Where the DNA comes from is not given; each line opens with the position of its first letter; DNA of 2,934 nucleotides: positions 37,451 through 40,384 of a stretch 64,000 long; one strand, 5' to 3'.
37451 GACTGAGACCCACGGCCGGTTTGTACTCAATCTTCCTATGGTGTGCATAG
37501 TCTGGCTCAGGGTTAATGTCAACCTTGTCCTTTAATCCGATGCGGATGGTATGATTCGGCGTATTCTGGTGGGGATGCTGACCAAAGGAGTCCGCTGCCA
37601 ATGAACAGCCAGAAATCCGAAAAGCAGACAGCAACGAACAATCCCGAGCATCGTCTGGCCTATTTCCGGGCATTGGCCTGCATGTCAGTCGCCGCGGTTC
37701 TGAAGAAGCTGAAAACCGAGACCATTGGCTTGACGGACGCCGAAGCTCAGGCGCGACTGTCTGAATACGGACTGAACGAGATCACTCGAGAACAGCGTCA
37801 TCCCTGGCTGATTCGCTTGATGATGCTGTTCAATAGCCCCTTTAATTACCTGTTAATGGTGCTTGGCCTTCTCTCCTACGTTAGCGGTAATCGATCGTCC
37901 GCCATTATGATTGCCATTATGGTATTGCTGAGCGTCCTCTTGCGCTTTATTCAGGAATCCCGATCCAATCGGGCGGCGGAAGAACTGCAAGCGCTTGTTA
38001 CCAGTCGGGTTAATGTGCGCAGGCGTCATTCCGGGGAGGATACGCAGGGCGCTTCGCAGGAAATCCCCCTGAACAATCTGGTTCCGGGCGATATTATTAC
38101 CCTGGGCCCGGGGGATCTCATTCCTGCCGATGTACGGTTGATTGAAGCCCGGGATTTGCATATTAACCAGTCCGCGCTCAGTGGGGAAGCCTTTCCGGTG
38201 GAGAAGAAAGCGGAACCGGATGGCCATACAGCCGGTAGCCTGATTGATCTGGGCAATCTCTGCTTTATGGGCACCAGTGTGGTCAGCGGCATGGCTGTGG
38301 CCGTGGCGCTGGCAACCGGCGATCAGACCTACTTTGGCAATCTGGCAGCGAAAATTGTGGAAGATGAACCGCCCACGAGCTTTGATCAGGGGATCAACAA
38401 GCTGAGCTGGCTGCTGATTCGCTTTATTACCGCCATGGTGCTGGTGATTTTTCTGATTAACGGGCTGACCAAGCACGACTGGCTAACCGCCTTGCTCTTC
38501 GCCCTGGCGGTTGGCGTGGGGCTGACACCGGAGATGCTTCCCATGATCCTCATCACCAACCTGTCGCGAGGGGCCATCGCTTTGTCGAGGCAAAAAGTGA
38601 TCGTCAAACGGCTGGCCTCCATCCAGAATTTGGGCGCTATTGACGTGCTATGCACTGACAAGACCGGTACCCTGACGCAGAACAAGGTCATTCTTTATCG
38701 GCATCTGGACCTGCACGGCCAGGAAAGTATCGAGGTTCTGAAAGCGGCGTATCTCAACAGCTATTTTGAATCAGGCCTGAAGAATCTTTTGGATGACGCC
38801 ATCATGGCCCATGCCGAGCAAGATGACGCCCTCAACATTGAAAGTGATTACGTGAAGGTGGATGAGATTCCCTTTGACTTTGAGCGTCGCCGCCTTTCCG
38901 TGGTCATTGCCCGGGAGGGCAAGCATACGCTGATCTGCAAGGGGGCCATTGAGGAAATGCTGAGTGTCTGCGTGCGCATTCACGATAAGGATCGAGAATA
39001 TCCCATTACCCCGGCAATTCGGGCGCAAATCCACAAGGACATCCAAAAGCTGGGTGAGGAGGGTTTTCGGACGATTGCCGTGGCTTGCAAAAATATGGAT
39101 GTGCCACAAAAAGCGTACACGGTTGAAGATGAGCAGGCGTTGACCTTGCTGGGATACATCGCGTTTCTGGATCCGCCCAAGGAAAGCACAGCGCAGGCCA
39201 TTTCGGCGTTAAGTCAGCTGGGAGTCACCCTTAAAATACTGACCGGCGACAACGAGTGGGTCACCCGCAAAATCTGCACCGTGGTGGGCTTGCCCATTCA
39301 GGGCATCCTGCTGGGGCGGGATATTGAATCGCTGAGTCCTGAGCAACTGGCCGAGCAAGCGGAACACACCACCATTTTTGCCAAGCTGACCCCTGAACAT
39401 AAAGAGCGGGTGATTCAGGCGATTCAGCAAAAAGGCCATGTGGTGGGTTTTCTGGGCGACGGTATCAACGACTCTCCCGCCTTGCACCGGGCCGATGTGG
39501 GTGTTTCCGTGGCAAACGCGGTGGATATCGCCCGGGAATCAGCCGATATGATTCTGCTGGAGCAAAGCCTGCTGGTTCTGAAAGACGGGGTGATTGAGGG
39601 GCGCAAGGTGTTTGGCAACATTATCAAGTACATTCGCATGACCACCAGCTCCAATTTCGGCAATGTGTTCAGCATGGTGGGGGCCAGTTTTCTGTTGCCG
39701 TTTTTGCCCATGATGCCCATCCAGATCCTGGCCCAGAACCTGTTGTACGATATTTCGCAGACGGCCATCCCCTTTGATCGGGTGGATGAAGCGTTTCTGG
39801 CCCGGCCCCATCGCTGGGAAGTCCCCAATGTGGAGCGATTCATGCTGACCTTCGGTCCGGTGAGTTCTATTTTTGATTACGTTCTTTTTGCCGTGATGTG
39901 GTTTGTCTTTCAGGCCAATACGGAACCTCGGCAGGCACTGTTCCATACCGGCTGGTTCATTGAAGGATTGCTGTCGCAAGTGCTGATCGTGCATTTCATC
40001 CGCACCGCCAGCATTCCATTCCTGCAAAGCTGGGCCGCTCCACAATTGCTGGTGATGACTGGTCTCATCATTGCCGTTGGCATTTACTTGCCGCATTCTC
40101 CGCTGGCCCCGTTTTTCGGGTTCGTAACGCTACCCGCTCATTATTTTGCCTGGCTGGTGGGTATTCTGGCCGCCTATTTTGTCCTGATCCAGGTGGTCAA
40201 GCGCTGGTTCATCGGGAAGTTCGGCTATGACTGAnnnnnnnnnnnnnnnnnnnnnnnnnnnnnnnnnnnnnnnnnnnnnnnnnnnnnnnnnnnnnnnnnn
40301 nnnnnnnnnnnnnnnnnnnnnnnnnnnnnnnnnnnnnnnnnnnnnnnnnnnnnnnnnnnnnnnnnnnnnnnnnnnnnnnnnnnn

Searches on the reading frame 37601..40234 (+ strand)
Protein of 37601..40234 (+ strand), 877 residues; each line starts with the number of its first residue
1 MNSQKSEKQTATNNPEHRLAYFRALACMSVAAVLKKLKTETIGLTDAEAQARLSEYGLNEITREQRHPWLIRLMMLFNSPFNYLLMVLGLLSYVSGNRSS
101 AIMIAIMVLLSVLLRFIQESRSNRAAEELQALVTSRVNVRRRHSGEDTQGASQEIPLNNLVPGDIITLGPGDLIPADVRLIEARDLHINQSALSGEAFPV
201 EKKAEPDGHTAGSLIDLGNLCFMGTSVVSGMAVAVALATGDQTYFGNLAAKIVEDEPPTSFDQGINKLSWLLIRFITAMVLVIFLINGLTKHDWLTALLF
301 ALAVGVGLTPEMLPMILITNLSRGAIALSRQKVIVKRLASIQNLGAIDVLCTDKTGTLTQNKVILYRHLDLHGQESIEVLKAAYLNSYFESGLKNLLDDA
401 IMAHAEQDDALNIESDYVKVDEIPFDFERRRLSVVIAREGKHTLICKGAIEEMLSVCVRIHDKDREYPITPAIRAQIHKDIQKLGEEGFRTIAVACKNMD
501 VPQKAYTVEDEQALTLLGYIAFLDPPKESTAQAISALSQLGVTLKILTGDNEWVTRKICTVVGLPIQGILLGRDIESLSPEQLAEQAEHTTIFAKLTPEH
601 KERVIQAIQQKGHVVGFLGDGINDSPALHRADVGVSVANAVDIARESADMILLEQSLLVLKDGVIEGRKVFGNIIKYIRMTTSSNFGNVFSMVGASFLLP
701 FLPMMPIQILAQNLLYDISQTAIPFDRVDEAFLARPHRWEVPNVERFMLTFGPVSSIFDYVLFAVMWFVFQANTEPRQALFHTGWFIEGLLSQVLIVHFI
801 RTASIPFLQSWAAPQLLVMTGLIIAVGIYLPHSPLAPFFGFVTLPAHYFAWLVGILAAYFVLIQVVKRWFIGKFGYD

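Call 82: search_protein_families(library=pfam, proteins=[window:37601-40234:+], max_evalue=0.00001)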
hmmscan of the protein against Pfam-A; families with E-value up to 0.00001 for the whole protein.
window:37601-40234:+ (877 aa): 5 families
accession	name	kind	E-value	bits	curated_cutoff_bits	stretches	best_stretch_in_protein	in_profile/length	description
PF00122.25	E1-E2_ATPase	-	1.1e-37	129.8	28.1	1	150-330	13-180/181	E1-E2 ATPase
PF00689.26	Cation_ATPase_C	-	3.5e-19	69.7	27.3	1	701-869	1-175/175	Cation transporting ATPase, C-terminus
PF00690.31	Cation_ATPase_N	-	2.3e-15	56.4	20.4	1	28-92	4-69/69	Cation transporter/ATPase, N-terminus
PF00702.32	Hydrolase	-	1.1e-14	55.8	26.4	1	347-632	1-191/191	haloacid dehalogenase-like hydrolase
PF13246.12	Cation_ATPase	-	2.5e-08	34.3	21.7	1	384-459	19-90/91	Cation transport ATPase (P-type)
